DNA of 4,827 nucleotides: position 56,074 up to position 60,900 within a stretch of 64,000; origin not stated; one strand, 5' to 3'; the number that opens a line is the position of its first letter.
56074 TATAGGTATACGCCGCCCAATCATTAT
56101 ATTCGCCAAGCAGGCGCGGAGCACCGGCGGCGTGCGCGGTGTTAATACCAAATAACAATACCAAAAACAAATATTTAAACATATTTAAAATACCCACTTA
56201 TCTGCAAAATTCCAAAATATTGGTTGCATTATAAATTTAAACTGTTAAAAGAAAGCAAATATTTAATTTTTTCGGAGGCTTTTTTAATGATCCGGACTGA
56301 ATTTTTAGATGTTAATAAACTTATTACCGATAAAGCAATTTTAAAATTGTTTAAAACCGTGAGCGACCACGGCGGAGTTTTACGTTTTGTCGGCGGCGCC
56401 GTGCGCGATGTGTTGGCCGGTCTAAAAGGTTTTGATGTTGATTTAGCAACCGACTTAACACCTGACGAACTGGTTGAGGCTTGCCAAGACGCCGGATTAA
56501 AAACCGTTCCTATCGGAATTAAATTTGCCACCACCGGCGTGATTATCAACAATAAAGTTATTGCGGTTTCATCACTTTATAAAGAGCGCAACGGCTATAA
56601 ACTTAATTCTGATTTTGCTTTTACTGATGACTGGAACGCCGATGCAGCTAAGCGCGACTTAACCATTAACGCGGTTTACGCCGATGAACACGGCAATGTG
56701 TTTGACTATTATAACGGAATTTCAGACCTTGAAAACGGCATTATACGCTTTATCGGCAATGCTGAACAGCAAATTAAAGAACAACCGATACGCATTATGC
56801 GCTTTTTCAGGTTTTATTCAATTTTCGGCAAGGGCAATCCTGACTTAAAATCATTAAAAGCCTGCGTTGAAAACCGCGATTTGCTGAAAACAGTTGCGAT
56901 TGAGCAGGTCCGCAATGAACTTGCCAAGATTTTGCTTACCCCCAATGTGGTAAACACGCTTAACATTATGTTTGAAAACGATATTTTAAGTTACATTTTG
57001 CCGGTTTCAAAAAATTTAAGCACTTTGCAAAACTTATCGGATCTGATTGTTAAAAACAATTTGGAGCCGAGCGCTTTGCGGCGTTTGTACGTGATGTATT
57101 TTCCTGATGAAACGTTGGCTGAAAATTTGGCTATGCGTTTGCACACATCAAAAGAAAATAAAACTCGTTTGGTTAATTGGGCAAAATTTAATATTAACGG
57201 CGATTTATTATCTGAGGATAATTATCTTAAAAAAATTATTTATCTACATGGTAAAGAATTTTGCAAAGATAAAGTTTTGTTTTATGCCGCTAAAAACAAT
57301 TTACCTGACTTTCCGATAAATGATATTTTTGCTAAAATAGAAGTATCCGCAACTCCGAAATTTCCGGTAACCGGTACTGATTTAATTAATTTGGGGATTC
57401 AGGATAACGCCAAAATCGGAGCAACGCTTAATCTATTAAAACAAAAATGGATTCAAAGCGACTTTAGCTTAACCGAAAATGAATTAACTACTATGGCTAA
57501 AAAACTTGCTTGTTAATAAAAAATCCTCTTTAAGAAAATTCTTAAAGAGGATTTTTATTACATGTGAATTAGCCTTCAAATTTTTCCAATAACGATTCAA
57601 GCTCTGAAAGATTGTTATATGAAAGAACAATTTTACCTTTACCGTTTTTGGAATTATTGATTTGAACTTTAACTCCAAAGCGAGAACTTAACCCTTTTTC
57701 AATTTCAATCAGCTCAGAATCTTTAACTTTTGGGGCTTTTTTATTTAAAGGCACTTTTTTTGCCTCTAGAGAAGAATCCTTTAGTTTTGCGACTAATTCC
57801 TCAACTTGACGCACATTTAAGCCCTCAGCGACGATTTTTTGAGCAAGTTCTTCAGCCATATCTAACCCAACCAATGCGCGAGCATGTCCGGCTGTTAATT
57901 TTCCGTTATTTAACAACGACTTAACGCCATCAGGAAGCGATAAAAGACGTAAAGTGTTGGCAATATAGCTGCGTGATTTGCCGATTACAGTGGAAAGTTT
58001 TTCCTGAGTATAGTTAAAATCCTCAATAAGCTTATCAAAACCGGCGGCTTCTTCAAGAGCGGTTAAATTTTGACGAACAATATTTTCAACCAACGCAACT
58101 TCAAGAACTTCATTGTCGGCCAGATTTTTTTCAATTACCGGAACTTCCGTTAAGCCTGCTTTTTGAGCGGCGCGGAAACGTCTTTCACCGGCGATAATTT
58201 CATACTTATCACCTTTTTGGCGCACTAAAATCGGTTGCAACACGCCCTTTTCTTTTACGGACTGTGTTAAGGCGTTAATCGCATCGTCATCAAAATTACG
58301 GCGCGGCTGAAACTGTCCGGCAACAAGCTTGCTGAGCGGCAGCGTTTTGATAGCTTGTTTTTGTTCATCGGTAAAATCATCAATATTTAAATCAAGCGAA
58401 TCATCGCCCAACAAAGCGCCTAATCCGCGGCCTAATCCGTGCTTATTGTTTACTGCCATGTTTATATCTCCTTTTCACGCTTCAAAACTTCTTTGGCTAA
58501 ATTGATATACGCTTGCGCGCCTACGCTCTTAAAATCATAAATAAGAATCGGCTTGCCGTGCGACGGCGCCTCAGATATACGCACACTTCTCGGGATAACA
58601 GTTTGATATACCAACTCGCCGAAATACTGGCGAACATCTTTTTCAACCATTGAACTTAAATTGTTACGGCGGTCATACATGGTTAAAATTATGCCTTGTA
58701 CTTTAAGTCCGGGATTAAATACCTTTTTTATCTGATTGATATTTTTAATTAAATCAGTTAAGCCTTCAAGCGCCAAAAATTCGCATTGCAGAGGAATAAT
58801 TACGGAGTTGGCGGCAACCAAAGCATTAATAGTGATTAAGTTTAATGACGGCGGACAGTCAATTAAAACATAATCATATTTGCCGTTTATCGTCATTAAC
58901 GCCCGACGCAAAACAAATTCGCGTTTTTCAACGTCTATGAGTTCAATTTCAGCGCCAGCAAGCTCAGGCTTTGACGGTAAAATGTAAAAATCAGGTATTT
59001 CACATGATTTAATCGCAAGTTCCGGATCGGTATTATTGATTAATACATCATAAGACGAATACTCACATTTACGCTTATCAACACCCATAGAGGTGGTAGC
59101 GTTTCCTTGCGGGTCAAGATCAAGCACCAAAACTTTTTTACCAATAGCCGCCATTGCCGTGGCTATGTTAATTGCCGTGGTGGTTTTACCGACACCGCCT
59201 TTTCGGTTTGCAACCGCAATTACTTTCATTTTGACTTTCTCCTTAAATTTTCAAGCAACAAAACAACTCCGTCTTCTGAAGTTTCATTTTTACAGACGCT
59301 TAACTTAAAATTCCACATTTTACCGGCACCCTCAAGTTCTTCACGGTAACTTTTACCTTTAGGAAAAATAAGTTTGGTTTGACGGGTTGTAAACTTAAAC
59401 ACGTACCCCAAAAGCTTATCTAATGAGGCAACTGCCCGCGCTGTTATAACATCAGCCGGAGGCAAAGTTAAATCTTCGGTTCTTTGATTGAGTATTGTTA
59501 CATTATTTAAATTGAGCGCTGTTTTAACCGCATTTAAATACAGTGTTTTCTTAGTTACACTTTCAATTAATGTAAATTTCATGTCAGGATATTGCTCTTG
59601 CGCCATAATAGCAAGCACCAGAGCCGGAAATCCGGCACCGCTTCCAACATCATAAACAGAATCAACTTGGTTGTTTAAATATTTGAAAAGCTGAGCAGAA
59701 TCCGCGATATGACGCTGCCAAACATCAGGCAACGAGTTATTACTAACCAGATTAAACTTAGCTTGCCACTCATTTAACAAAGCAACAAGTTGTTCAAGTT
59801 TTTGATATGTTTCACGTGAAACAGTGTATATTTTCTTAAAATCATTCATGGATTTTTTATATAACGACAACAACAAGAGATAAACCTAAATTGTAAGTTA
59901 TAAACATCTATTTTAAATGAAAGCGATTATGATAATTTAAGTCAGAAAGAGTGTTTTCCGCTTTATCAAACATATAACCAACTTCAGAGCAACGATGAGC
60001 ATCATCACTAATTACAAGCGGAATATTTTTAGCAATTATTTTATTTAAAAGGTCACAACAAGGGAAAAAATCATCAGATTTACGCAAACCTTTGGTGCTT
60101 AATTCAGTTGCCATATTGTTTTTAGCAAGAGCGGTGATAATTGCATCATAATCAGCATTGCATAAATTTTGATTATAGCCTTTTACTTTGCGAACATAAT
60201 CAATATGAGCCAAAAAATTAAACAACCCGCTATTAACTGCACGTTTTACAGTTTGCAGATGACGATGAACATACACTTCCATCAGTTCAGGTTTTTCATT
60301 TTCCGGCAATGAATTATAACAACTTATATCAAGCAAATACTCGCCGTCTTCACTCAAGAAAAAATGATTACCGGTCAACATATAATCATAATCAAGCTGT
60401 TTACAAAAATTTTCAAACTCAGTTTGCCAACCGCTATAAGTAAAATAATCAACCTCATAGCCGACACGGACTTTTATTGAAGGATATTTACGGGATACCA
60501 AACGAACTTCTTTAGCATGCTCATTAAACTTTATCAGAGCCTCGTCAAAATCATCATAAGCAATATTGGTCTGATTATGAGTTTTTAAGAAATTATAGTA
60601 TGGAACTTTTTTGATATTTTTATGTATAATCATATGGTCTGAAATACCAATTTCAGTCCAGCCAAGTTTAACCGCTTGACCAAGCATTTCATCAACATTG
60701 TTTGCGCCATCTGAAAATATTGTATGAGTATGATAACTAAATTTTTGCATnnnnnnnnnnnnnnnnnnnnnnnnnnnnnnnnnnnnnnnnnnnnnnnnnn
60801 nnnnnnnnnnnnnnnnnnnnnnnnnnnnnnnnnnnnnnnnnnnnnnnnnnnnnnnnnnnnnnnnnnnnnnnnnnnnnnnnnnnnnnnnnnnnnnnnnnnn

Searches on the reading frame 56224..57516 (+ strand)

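Call 25: search_protein_families(library=pfam, proteins=[window:56224-57516:+], max_evalue=0.0001)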
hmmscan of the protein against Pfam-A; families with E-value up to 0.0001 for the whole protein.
window:56224-57516:+ (430 aa): 2 families
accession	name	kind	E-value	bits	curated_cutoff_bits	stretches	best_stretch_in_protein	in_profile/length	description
PF01743.26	PolyA_pol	-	2.1e-24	86.7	23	1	53-175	1-126/126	Poly A polymerase head domain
PF12627.12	PolyA_pol_RNAbd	-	6.6e-08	32.6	22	1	209-261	7-59/64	Probable RNA and SrmB- binding site of polymerase A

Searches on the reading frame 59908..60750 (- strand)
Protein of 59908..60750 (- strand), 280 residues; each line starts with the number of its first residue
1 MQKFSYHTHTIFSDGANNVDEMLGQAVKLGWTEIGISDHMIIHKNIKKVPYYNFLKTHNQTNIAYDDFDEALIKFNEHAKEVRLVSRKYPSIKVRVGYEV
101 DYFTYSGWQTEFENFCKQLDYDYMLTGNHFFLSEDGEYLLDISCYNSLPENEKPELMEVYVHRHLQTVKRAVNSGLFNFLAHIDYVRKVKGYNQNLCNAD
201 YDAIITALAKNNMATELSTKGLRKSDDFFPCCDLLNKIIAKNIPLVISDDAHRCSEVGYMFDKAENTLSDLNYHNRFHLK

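Call 62: search_protein_families(library=pfam, proteins=[window:59908-60750:-], max_evalue=0.00001)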
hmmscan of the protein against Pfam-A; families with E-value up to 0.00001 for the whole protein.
window:59908-60750:- (280 aa): 1 family
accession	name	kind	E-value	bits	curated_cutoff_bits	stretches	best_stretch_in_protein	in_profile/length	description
PF02811.25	PHP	-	4.1e-16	60.2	26.4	1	6-219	2-163/164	PHP domain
